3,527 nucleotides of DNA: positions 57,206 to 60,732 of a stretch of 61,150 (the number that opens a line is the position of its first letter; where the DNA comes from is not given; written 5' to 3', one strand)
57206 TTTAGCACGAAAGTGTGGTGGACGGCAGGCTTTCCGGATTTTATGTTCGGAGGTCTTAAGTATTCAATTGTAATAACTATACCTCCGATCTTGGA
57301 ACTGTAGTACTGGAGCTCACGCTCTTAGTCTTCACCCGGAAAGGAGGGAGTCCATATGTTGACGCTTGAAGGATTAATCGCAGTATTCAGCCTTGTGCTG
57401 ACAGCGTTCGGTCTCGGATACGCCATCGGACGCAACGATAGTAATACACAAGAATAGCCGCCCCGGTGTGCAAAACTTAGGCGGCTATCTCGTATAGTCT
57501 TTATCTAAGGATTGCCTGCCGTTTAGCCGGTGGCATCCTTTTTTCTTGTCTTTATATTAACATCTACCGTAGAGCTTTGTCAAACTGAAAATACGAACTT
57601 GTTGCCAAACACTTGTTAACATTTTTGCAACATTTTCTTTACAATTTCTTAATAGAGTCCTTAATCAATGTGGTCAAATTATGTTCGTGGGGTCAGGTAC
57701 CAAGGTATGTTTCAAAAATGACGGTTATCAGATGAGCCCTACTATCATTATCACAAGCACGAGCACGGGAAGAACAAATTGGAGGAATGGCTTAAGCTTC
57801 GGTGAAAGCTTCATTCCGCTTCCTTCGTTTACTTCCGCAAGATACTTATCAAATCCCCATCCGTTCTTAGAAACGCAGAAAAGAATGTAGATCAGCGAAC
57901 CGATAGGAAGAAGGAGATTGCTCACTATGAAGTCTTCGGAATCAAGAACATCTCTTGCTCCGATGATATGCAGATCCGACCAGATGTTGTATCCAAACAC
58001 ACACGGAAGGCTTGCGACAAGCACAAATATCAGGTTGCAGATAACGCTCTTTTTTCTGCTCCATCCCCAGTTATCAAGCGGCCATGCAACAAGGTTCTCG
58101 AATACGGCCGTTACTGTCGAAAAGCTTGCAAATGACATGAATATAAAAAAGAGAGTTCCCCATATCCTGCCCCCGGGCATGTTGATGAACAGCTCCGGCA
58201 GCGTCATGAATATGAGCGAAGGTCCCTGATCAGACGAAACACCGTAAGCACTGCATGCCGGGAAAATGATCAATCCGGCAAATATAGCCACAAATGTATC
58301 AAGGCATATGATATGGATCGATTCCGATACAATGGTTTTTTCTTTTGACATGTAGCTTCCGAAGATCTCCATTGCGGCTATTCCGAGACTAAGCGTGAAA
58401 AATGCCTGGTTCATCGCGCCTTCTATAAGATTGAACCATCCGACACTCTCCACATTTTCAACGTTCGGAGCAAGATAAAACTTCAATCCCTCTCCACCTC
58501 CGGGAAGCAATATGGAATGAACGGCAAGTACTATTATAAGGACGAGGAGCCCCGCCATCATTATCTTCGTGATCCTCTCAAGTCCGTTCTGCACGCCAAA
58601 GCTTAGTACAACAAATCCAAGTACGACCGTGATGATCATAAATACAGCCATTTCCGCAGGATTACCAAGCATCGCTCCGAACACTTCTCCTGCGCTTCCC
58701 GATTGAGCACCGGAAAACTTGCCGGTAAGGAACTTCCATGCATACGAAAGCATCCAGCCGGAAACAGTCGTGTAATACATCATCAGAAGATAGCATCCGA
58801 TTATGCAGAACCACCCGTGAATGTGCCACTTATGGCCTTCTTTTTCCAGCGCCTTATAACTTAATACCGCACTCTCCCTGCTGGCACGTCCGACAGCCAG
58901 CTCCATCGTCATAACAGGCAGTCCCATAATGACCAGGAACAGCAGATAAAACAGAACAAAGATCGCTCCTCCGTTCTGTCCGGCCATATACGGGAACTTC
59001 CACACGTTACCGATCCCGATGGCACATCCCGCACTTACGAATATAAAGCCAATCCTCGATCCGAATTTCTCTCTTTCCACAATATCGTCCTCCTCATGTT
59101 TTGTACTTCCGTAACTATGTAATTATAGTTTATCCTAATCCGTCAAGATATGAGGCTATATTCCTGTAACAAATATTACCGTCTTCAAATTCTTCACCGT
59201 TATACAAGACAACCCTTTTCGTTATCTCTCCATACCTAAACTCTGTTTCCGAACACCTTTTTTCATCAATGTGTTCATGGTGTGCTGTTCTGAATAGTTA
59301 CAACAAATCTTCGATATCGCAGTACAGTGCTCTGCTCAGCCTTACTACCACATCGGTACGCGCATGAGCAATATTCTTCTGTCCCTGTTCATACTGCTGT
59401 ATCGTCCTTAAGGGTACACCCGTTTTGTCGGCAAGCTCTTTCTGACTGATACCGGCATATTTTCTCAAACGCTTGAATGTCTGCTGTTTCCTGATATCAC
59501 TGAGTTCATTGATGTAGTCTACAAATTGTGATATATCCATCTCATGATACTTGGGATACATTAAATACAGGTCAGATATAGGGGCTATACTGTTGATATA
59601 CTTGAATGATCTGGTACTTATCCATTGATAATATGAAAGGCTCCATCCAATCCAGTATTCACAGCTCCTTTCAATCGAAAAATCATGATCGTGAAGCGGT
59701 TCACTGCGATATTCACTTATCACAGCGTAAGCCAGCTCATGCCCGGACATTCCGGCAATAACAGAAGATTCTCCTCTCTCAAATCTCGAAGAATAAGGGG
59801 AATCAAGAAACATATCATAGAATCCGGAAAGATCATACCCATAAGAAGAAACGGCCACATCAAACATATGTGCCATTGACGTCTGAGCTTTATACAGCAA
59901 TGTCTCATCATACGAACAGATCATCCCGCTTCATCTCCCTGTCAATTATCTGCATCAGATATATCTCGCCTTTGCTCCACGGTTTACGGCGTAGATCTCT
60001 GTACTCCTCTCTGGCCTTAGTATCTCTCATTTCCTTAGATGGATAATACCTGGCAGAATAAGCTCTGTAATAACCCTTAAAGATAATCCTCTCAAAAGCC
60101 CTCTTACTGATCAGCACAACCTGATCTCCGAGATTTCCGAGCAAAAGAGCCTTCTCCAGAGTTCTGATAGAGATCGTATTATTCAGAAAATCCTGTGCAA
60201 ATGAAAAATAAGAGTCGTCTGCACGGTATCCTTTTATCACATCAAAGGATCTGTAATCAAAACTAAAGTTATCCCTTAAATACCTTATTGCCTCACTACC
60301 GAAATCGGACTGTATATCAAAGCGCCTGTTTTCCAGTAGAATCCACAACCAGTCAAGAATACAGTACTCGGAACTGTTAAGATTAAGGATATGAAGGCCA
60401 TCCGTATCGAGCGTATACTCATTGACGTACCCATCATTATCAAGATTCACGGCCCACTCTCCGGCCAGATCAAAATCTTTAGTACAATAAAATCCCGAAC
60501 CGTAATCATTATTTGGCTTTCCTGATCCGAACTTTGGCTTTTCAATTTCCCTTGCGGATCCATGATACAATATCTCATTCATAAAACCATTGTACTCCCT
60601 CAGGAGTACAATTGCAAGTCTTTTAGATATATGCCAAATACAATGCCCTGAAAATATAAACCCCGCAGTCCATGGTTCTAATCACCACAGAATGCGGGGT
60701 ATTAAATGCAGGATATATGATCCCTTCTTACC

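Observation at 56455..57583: Two diverged, divergently oriented copies of a type I toxin-antitoxin-like module (small hydrophobic peptide + convergent 3'-overlapping sRNA + nested 5'-3' mRNA pairing)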

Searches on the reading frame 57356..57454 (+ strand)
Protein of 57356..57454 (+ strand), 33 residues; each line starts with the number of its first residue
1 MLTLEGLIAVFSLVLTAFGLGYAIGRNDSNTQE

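Call 3: search_protein_families(library=pfam, proteins=[window:57356-57454:+], max_evalue=10)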
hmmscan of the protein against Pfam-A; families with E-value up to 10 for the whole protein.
seq(33 aa): 0 families

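Call 4: search_protein_families(library=ncbifam, proteins=[window:57356-57454:+], max_evalue=10)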
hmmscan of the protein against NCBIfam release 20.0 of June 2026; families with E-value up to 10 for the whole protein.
seq(33 aa): 0 families

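Call 13: search_dna_similar(query=window:57356-57454:+, collection=plasmids, mode=protein, max_evalue=10)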
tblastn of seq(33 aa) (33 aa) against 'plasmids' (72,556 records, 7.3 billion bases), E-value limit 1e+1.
Records with a match: 2; places in all: 2; records where one place covers at least 80% of the query: 2.
Best place of each record, by identity: <60% 2.
By first word of the organism name: Lachnospira 1; [Eubacterium] 1.
By predicted mobility (MOB-suite, as given by PLSDB): non-mobilizable 2.
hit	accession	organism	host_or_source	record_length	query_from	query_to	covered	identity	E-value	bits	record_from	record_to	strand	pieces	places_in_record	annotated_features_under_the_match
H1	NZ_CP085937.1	Lachnospira eligens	-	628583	1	30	91%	50.0%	5e-1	32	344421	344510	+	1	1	none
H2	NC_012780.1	[Eubacterium] eligens ATCC 27750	-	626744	1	30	91%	50.0%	5e-1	32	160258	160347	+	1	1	none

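Call 14: search_dna_similar(query=window:57356-57454:+, collection=phages, mode=protein, max_evalue=10)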
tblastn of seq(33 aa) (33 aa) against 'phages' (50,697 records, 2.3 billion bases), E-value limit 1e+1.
Records with a match: 3; places in all: 3; records where one place covers at least 80% of the query: 3.
Best place of each record, by identity: <60% 3.
By first word of the organism name: Burkholderia 2; Bacteriophage 1.
By host as written in the record: Burkholderia pseudomallei BpHNBP001 2; - 1.
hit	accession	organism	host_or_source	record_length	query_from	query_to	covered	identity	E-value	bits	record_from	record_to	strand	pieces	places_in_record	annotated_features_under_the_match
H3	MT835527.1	Bacteriophage sp.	human fecal samples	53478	1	33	100%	50.0%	3e-2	34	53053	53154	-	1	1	record has no annotation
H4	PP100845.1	Burkholderia phage vB_BpP_HN05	Burkholderia pseudomallei BpHNBP001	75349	5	31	82%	46.7%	9e+0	27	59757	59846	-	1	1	none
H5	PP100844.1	Burkholderia phage vB_BpP_HN04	Burkholderia pseudomallei BpHNBP001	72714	5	31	82%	46.7%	9e+0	27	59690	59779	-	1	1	none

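Call 15: get_annotated_region(hit=H2, flank=2500)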
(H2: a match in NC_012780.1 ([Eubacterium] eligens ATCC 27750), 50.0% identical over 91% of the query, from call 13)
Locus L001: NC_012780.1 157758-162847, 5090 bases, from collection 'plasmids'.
description: [Eubacterium] eligens ATCC 27750 plasmid unnamed, complete sequence
organism: [Eubacterium] eligens ATCC 27750 (NCBI taxid 515620)
taxonomy: Bacteria; Bacillota; Clostridia; Lachnospirales; Lachnospiraceae; Lachnospira; Lachnospira eligens; [Eubacterium] eligens ATCC 27750
host: -; source: -; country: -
typing (MOB-suite, as given by PLSDB): non-mobilizable; replicon rep_cluster_238
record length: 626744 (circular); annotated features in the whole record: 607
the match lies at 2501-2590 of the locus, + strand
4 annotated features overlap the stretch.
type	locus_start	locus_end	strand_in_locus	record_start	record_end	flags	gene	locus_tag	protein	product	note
CDS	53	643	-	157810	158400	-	-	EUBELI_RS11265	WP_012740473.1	cytidylate kinase-like family protein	-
CDS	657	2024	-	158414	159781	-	-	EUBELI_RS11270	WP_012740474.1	MATE family efflux transporter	GO:0009410 - response to xenobiotic stimulus [Evidence IEA]; GO:0006855 - xenobiotic transmembrane transport [Evidence ...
CDS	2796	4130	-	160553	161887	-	-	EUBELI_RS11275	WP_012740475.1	MATE family efflux transporter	-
CDS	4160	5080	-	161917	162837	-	-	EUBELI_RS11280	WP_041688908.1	hypothetical protein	-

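Call 16: get_annotated_region(hit=H3, flank=2500)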
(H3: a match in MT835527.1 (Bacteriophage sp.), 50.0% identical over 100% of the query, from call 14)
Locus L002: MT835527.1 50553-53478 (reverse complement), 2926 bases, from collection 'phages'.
description: UNVERIFIED: Bacteriophage sp. clone scaffold_99 genomic sequence.
organism: Bacteriophage sp. (NCBI taxid 38018)
taxonomy: Viruses
host: -; source: human fecal samples; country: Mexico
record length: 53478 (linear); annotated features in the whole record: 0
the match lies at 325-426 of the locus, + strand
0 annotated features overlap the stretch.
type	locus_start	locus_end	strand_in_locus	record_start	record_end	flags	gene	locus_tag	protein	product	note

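Call 29: list_cluster_members(proteins=[window:57356-57454:+, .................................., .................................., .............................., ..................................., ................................, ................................, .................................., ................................, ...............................])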
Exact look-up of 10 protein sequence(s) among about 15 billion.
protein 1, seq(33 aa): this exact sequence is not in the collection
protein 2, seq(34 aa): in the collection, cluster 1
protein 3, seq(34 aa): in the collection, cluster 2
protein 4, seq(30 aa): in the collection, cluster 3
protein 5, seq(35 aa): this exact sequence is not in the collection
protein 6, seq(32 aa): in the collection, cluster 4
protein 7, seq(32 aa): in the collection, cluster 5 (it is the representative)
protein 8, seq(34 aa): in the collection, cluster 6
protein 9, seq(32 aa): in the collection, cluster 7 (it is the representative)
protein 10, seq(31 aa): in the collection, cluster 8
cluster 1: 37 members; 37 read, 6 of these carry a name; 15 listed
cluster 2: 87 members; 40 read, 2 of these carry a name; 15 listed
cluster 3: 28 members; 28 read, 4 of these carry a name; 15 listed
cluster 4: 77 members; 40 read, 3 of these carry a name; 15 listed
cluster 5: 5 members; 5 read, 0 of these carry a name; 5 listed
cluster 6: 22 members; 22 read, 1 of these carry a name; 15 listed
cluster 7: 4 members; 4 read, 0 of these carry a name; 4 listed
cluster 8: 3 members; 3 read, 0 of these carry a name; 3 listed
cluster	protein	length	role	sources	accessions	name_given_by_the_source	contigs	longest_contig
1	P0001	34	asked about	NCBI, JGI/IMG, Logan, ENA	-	hypothetical protein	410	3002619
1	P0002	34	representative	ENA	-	-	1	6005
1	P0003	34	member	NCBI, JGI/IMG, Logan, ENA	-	hypothetical protein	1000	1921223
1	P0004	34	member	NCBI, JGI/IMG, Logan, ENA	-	hypothetical protein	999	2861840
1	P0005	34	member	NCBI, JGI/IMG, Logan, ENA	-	hypothetical protein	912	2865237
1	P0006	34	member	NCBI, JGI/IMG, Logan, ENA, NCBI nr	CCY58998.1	putative uncharacterized protein [Clostridium sp. CAG:632] | hypothetical protein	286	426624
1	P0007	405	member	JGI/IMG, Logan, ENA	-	murein DD-endopeptidase MepM/ murein hydrolase activator NlpD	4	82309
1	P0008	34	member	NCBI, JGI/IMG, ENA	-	-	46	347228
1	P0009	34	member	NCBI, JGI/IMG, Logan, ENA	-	-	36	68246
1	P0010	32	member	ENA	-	-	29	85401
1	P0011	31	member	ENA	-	-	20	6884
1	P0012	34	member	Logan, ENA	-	-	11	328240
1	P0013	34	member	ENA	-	-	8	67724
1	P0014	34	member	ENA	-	-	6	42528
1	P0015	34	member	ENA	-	-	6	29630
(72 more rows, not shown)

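Call 45: search_protein_families(library=pfam, alignment_id=A5, max_evalue=10)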
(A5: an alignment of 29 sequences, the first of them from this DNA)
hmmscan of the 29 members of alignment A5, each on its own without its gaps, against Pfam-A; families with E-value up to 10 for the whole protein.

A. member 1, seq(33 aa): 0 families

B. families by the number of members that match (of 29 scanned): 8 families
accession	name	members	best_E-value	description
PF25299.1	ZZ_ADA2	7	0.014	ADA2 ZZ-type zing finger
PF11772.13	EpuA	2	0.057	DNA-directed RNA polymerase subunit beta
PF00662.26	Proton_antipo_N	2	0.2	NADH-Ubiquinone oxidoreductase (complex I), chain 5 N-terminus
PF13677.11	MotB_plug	1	0.051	Membrane MotB of proton-channel complex MotA/MotB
PF10815.13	ComZ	1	0.12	ComZ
PF08041.16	PetM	1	0.18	PetM family of cytochrome b6f complex subunit 7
PF11120.13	CBP_BcsF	1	0.18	Cellulose biosynthesis protein BcsF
PF20564.3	DUF6774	1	0.28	Family of unknown function (DUF6774)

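Call 46: search_protein_families(library=padloc, alignment_id=A5, max_evalue=10)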
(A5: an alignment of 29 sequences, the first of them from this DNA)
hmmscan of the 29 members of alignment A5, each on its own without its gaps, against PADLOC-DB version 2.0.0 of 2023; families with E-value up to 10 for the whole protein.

A. member 1, seq(33 aa): 0 families

B. families by the number of members that match (of 29 scanned): 0 families

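Call 47: search_protein_families(library=phrogs, alignment_id=A5, max_evalue=10)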
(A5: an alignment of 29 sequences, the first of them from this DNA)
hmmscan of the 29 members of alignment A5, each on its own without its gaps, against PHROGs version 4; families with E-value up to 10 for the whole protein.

A. member 1, seq(33 aa): 2 families
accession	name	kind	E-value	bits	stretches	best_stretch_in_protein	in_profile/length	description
phrog_1026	-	lysis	0.12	13.6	1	6-31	13-38/85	Rz-like spanin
phrog_26748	-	unknown function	0.18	12.6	1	5-29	10-34/54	-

B. families by the number of members that match (of 29 scanned): 18 families
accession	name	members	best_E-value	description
phrog_1327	-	14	0.042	Rz-like spanin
phrog_1874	-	6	0.017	-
phrog_17486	-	5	0.028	-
phrog_1026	-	5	0.076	Rz-like spanin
phrog_36344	-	4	0.049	-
phrog_23759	-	3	0.16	-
phrog_21573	-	2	0.048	-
phrog_12511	-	2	0.26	-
phrog_5262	-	1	0.023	-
phrog_27408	-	1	0.034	-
phrog_12631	-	1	0.067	single strand DNA binding protein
phrog_26748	-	1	0.18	-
phrog_8051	-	1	0.21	-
phrog_12319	-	1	0.21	-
phrog_9829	-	1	0.26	-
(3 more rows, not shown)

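Call 48: search_solved_structures(query=A5, max_evalue=10)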
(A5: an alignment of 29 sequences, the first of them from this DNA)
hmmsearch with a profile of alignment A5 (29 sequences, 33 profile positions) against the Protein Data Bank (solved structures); distinct sequences matched with E-value up to 10: 5.
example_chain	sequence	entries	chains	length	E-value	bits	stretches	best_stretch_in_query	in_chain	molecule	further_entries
9m4f_L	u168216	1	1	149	1.1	12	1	5-19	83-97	PsaL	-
9xj1_L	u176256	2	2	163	1.2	11.8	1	5-20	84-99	Photosystem I reaction center subunit XI, chloroplastic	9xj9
5zji_L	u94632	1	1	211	1.7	11.3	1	5-20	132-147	Photosystem I reaction center subunit XI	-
7ane_W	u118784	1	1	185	2.2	11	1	12-29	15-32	bL36m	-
7aih_W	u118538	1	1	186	2.2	11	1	12-29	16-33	bL36m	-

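Call 52: search_protein_representatives(alignment_id=A3)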
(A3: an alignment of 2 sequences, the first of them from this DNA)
Query: 2 sequences, 33 profile positions. Proteins with E-value up to 0.001 (for the whole library): 240; up to 1e-10: 13; up to 1e-30: 0. The best 150 are listed.
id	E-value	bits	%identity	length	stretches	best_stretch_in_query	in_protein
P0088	9.8e-15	69.9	-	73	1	1-33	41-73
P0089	3.4e-14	68.2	-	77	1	1-33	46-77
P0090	1.2e-13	66.5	-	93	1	1-33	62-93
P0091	3.9e-13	64.8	-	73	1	1-33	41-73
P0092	5.7e-13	64.3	-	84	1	1-33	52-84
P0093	1.8e-12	62.7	-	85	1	1-31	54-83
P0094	5.2e-12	61.2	-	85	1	1-33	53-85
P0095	5.1e-11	58.1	-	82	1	1-30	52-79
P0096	5.1e-11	58.0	-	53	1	1-32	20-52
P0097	8.1e-11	57.4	-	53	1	1-29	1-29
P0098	8.2e-11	57.4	-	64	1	1-29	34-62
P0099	9.1e-11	57.2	-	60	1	1-29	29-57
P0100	1.0e-10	57.0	-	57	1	1-29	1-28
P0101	1.2e-10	56.8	-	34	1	1-31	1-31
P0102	1.5e-10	56.5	-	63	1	1-33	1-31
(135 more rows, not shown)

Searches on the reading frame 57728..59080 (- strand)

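Call 59: search_protein_families(library=pfam, proteins=[window:57728-59080:-], max_evalue=0.001)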
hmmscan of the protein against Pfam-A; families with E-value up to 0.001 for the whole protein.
window:57728-59080:- (450 aa): 1 family
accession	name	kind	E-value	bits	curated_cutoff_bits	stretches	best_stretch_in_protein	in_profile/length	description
PF00209.24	SNF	-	5.2e-50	171.1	27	2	141-449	173-481/524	Sodium:neurotransmitter symporter family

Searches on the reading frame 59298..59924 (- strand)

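Call 59: search_protein_families(library=pfam, proteins=[window:59298-59924:-], max_evalue=0.001)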
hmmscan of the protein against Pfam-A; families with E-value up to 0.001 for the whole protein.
window:59298-59924:- (208 aa): 4 families
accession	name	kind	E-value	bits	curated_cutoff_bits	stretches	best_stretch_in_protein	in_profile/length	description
PF01381.28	HTH_3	-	7.3e-10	39.2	23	1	151-207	2-55/55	Helix-turn-helix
PF13560.12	HTH_31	-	1.2e-07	32.4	27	1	149-203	5-57/64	Helix-turn-helix domain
PF13443.12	HTH_26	-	3e-05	24.6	22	1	151-208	3-58/63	Cro/C1-type HTH DNA-binding domain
PF12844.13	HTH_19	-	0.00026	21.3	30.2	1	150-197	4-48/64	Helix-turn-helix domain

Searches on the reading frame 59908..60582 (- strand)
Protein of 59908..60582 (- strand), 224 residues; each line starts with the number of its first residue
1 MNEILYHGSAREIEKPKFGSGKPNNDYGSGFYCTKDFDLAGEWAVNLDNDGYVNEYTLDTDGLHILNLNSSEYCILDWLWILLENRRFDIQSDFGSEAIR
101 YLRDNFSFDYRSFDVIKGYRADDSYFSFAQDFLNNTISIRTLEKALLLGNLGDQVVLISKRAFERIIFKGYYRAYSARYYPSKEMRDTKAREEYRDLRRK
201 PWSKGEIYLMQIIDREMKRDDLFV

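Call 59: search_protein_families(library=pfam, proteins=[window:59908-60582:-], max_evalue=0.001)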
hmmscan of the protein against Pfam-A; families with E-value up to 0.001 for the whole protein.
window:59908-60582:- (224 aa): 1 family
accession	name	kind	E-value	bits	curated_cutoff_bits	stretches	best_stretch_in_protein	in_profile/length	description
PF13151.12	DUF3990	-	9.2e-41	139.5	32.2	1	4-166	2-150/152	Protein of unknown function (DUF3990)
